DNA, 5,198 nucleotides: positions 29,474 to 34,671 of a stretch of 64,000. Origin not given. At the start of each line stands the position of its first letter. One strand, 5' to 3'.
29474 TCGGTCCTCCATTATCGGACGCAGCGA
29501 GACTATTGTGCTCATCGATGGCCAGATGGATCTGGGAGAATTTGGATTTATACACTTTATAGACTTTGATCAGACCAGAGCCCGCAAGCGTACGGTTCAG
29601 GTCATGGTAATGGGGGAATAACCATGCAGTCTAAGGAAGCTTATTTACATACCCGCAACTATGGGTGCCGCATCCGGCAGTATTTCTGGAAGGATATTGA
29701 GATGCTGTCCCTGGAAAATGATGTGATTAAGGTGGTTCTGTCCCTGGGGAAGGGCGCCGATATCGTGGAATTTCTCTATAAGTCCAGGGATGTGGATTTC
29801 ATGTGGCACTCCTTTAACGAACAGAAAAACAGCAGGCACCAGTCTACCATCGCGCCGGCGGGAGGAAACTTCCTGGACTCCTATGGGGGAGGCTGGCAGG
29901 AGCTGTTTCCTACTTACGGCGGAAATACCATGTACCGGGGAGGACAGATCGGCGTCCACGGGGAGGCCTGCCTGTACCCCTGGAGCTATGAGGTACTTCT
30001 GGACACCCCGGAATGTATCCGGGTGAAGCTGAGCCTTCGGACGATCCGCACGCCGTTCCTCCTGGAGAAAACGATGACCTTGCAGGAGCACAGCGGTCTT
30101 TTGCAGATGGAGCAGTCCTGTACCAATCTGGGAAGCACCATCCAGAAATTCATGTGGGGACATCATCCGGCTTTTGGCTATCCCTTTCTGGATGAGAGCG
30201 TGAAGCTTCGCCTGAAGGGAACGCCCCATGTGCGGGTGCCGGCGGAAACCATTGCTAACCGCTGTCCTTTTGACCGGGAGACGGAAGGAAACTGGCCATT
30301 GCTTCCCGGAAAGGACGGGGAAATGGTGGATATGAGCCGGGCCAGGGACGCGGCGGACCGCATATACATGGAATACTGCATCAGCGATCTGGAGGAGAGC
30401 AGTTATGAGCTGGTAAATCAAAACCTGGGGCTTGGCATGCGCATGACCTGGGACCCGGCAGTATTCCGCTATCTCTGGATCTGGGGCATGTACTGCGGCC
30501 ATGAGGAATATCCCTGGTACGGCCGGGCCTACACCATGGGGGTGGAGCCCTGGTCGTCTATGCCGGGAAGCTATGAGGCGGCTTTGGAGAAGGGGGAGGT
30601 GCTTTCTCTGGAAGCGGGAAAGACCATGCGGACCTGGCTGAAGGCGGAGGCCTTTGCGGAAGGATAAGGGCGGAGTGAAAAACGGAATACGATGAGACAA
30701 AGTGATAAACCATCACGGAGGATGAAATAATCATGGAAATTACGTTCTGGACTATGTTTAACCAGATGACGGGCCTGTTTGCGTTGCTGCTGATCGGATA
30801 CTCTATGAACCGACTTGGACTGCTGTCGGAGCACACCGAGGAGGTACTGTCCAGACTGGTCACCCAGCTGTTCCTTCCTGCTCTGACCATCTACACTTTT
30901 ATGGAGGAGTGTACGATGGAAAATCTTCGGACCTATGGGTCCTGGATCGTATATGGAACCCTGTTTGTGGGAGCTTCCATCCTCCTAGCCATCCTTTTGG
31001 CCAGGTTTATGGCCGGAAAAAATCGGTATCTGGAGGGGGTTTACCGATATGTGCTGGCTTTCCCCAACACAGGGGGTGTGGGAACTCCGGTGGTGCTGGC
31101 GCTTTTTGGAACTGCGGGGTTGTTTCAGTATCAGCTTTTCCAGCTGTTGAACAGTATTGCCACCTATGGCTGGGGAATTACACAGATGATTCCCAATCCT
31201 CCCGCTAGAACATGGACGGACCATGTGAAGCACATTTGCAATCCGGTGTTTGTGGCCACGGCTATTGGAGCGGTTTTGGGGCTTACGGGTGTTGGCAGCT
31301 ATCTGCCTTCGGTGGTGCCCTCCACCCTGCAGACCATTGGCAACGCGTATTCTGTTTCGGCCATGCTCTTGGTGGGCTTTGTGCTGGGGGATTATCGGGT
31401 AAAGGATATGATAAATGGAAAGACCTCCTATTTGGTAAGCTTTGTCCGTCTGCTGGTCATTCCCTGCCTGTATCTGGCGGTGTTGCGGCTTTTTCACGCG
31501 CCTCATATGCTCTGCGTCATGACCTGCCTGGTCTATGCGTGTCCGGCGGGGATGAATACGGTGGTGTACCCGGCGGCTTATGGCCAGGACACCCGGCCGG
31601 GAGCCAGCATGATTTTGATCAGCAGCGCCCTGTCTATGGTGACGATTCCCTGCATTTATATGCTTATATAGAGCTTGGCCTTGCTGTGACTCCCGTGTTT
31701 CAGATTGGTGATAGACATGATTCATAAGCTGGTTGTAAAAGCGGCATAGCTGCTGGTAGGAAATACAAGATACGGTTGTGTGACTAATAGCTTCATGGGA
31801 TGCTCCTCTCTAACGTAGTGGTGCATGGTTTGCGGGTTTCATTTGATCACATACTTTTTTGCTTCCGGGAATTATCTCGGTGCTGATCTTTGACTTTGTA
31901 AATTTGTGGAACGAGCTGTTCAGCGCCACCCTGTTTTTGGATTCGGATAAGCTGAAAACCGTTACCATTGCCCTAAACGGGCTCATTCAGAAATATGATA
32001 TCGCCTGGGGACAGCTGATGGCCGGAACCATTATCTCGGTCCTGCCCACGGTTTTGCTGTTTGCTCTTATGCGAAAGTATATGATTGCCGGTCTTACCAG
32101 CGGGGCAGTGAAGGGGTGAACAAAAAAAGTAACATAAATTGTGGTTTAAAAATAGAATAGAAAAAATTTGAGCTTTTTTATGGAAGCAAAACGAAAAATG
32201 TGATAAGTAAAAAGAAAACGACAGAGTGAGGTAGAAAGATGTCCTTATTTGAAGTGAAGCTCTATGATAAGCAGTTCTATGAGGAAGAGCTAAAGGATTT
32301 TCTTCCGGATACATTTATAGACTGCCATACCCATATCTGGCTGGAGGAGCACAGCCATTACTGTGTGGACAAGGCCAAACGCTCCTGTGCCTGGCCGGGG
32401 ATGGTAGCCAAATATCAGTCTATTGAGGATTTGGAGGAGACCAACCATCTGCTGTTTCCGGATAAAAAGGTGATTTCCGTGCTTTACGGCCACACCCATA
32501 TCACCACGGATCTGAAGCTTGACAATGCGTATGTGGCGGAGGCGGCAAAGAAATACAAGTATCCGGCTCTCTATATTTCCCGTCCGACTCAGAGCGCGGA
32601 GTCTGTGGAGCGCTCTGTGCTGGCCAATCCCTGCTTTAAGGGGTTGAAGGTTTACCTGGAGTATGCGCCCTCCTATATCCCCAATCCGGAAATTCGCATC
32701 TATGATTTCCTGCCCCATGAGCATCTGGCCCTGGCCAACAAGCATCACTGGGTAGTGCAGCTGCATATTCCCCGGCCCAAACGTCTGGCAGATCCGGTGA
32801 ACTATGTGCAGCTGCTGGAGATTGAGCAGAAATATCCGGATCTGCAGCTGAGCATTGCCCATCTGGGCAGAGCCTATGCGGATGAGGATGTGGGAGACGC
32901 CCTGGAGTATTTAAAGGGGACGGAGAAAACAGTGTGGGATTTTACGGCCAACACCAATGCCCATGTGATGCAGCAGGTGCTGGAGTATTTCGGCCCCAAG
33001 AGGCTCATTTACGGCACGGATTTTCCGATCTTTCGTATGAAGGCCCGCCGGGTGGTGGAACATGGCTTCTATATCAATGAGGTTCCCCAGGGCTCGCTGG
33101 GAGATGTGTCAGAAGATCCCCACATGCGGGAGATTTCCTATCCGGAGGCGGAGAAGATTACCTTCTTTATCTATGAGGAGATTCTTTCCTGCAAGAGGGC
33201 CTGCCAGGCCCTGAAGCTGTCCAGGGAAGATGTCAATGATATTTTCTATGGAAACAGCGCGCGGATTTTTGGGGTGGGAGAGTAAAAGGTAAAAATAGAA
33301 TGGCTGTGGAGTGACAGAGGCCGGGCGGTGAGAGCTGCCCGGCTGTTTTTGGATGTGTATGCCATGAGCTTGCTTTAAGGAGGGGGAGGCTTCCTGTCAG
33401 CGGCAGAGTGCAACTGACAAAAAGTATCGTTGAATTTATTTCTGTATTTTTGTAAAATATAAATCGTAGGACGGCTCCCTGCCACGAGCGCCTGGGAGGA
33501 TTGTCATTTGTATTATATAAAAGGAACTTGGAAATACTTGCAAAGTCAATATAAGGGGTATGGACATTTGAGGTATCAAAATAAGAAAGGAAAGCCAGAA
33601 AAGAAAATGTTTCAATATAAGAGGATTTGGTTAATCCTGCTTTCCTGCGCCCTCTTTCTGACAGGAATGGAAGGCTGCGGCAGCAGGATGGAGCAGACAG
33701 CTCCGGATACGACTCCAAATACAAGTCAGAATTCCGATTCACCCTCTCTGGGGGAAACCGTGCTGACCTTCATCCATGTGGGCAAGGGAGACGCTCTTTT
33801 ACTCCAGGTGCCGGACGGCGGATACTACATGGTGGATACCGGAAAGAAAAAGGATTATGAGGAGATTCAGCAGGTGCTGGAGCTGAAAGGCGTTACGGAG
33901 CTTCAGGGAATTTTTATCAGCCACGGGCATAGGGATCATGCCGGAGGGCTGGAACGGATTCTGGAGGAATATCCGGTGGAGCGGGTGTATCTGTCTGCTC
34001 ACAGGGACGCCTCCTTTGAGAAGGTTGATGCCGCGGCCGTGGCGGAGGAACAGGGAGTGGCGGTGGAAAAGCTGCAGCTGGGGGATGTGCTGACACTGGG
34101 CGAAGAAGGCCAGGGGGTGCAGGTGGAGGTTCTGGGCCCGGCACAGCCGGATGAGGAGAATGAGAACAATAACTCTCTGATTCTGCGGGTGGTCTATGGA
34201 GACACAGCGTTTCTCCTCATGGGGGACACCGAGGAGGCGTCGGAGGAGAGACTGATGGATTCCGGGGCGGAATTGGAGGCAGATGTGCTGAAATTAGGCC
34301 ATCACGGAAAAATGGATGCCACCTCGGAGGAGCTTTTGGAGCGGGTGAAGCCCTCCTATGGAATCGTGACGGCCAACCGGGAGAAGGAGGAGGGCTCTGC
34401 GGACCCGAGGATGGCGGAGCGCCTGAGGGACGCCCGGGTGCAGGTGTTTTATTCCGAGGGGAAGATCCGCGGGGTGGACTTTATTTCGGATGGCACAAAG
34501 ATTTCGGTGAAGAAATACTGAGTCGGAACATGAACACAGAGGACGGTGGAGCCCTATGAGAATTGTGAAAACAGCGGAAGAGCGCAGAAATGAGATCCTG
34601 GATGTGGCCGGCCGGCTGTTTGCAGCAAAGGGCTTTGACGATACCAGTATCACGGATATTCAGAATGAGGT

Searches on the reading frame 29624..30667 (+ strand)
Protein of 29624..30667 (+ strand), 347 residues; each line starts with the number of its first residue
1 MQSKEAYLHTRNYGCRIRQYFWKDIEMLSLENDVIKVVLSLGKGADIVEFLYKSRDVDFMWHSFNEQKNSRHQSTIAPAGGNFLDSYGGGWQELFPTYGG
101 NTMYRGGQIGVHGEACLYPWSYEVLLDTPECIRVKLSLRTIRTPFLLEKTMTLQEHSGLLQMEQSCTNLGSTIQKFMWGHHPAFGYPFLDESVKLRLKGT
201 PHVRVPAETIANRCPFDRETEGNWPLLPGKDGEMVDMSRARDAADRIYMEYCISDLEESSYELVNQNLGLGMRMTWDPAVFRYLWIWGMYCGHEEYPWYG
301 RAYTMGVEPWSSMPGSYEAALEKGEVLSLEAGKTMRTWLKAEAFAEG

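Call 4: search_protein_families(library=pfam, proteins=[window:29624-30667:+], max_evalue=0.01)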
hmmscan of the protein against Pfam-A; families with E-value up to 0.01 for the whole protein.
window:29624-30667:+ (347 aa): 1 family
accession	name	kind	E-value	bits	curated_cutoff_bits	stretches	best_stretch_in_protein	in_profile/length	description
PF14486.12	DUF4432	-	2.4e-17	63.1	32.5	1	26-341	5-302/304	Domain of unknown function (DUF4432)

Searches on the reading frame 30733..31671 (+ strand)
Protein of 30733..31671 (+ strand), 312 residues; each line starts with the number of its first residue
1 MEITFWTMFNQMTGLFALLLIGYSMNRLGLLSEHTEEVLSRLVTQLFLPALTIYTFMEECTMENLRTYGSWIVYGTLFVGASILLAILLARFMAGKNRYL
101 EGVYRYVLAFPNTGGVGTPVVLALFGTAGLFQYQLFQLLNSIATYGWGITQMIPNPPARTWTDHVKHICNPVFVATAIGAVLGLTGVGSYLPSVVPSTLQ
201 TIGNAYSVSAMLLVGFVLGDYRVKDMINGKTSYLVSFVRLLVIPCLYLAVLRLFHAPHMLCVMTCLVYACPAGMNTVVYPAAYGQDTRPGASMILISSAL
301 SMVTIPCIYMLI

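Call 4: search_protein_families(library=pfam, proteins=[window:30733-31671:+], max_evalue=0.01)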
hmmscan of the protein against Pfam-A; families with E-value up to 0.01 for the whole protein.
window:30733-31671:+ (312 aa): 1 family
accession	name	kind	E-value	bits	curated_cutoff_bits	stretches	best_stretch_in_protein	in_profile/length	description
PF03547.23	Mem_trans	-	9.5e-31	107.1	25.7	2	9-152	3-147/343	Membrane transport protein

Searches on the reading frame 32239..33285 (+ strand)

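Call 4: search_protein_families(library=pfam, proteins=[window:32239-33285:+], max_evalue=0.01)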
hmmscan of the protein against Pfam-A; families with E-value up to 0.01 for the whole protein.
window:32239-33285:+ (348 aa): 1 family
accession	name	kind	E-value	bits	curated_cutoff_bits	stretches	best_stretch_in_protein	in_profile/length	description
PF04909.20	Amidohydro_2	-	4.7e-22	79.5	26.4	1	27-345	1-288/289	Amidohydrolase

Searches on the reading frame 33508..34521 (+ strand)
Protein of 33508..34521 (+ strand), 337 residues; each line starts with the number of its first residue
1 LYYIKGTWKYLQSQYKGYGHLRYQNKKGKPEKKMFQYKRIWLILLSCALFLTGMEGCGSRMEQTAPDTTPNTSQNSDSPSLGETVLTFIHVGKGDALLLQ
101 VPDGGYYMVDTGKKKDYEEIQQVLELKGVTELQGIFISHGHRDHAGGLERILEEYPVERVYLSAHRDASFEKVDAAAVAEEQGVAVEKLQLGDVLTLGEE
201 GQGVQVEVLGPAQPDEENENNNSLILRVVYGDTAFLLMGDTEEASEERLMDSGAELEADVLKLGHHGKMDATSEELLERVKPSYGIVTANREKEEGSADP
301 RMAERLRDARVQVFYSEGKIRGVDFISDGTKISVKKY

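Call 4: search_protein_families(library=pfam, proteins=[window:33508-34521:+], max_evalue=0.01)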
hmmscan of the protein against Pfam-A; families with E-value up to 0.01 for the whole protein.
window:33508-34521:+ (337 aa): 2 families
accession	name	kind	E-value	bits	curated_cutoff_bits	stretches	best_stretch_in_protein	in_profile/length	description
PF00753.33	Lactamase_B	-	1.6e-14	54.7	22.7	1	94-286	6-191/196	Metallo-beta-lactamase superfamily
PF12706.13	Lactamase_B_2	-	3e-08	33.9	27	1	125-247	24-149/200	Beta-lactamase superfamily domain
